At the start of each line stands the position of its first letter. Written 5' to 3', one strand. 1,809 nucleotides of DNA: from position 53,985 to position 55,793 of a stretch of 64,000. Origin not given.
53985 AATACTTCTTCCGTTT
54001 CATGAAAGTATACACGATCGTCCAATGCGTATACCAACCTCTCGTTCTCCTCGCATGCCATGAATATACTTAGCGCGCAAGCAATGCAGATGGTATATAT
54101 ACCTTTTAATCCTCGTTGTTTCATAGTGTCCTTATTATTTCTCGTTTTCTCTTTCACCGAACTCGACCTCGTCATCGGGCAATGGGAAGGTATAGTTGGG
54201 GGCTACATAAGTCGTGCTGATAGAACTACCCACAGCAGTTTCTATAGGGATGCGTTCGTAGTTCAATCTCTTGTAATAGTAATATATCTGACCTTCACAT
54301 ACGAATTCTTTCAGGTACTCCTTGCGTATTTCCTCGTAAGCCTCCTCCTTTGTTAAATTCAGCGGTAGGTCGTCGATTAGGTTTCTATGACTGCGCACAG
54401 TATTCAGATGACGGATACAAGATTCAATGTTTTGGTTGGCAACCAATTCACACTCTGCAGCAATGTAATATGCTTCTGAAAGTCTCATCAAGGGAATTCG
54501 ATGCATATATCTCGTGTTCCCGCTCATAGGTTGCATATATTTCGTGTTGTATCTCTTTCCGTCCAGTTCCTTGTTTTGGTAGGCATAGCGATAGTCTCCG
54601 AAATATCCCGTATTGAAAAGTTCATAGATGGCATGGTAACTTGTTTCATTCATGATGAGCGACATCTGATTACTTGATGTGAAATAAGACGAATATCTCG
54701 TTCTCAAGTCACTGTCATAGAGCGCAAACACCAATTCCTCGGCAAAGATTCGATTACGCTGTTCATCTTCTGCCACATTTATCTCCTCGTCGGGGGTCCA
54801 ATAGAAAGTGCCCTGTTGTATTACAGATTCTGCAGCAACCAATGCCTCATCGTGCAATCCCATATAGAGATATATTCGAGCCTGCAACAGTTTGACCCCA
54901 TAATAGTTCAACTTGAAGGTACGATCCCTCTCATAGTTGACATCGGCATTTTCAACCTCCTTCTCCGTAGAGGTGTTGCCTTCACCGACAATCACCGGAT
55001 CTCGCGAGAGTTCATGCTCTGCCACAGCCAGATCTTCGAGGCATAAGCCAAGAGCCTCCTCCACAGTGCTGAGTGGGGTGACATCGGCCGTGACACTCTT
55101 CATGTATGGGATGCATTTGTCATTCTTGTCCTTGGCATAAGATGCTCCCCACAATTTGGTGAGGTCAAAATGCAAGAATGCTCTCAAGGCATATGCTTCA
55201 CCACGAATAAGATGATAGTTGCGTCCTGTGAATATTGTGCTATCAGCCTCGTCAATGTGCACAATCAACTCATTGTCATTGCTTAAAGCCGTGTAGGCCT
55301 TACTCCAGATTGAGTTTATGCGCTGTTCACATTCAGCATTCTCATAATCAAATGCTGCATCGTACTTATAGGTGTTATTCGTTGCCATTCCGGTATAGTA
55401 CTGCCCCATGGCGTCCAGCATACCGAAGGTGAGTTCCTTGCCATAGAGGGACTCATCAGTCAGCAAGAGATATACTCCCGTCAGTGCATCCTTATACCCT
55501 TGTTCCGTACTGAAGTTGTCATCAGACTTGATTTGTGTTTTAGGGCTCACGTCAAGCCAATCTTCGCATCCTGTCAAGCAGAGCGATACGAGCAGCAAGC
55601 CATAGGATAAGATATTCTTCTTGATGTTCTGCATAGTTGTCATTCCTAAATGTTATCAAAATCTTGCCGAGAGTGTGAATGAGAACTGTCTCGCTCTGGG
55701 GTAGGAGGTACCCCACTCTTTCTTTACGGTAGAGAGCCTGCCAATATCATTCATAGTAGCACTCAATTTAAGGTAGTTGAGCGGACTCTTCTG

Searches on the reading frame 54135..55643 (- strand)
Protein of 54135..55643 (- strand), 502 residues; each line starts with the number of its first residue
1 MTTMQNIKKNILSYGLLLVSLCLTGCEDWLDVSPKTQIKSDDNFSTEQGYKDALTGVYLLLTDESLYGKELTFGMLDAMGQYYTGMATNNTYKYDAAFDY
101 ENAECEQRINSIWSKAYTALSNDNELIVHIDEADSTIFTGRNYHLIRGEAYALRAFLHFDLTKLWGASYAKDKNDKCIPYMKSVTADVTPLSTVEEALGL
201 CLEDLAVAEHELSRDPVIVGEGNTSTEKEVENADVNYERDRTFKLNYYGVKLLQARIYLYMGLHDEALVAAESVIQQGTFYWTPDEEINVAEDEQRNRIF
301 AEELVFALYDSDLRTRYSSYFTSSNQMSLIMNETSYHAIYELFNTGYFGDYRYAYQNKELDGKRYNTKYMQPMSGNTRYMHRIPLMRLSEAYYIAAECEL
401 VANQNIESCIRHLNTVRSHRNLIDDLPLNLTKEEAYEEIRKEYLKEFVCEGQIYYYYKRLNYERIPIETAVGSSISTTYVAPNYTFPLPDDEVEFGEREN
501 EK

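Call 69: search_protein_families(library=pfam, proteins=[window:54135-55643:-], max_evalue=0.1)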
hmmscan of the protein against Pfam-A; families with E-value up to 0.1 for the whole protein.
window:54135-55643:- (502 aa): 2 families
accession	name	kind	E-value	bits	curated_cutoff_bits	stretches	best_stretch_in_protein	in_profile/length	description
PF14322.12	SusD-like_3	-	1.9e-13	51.5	27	1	28-216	1-169/191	Starch-binding associating with outer membrane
PF07980.17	SusD_RagB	-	1.1e-10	42.2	23.1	1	352-459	121-233/297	SusD family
